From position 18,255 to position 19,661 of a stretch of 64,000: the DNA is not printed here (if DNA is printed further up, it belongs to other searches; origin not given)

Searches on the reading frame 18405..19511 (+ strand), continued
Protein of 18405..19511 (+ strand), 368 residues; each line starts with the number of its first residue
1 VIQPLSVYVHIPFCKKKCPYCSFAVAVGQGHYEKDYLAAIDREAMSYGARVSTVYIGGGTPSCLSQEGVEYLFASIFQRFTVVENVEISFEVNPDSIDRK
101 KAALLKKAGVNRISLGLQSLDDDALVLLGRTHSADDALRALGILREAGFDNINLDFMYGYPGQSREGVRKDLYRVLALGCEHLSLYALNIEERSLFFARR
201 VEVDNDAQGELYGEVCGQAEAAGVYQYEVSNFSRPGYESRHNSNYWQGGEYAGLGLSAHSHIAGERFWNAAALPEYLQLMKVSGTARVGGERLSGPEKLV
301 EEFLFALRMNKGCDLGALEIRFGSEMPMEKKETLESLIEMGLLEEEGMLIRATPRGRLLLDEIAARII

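Call 43: find_encoding_contigs(protein=P0084, flank=4000, max_places=1)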
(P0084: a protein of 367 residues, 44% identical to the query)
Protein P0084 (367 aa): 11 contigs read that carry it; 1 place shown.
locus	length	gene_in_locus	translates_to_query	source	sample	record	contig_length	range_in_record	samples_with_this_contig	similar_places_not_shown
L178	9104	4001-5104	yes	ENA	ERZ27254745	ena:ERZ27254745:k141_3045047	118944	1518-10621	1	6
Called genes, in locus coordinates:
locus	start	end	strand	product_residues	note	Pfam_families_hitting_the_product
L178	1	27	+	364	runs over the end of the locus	PF03054:tRNA_Me_trans, PF24167:DUF7411 (faint), PF20259:tRNA_Me_trans_M, PF20258:tRNA_Me_trans_C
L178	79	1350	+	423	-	PF00342:PGI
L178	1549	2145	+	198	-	-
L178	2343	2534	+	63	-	PF02416:TatA_B_E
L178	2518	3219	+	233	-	PF00902:TatC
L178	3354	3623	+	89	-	-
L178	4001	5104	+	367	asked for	PF04055:Radical_SAM, PF06969:HemN_C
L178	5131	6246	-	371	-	PF00348:polyprenyl_synt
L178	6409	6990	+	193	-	PF09832:DUF2059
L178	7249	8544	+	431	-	PF00206:Lyase_1, PF10397:ADSL_C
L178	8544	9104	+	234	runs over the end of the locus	PF01259:SAICAR_synt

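Call 64: find_encoding_contigs(protein=P0035, flank=4000, max_places=1)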
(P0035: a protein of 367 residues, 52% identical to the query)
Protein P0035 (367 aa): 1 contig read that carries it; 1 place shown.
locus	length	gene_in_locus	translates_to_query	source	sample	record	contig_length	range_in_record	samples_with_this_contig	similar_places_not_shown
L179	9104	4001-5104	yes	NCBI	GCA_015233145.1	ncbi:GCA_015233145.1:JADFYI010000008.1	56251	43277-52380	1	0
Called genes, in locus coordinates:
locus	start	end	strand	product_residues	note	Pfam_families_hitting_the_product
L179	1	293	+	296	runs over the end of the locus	PF06834:TraU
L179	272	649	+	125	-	-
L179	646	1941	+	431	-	-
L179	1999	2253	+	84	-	-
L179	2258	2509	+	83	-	-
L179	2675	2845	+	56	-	PF02416:TatA_B_E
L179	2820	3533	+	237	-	PF00902:TatC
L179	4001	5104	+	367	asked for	PF04055:Radical_SAM, PF06969:HemN_C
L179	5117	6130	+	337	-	-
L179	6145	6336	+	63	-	-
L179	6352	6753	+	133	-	PF07027:DUF1318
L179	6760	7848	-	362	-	PF00348:polyprenyl_synt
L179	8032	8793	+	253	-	PF09832:DUF2059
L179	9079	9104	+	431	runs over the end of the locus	PF00206:Lyase_1, PF10397:ADSL_C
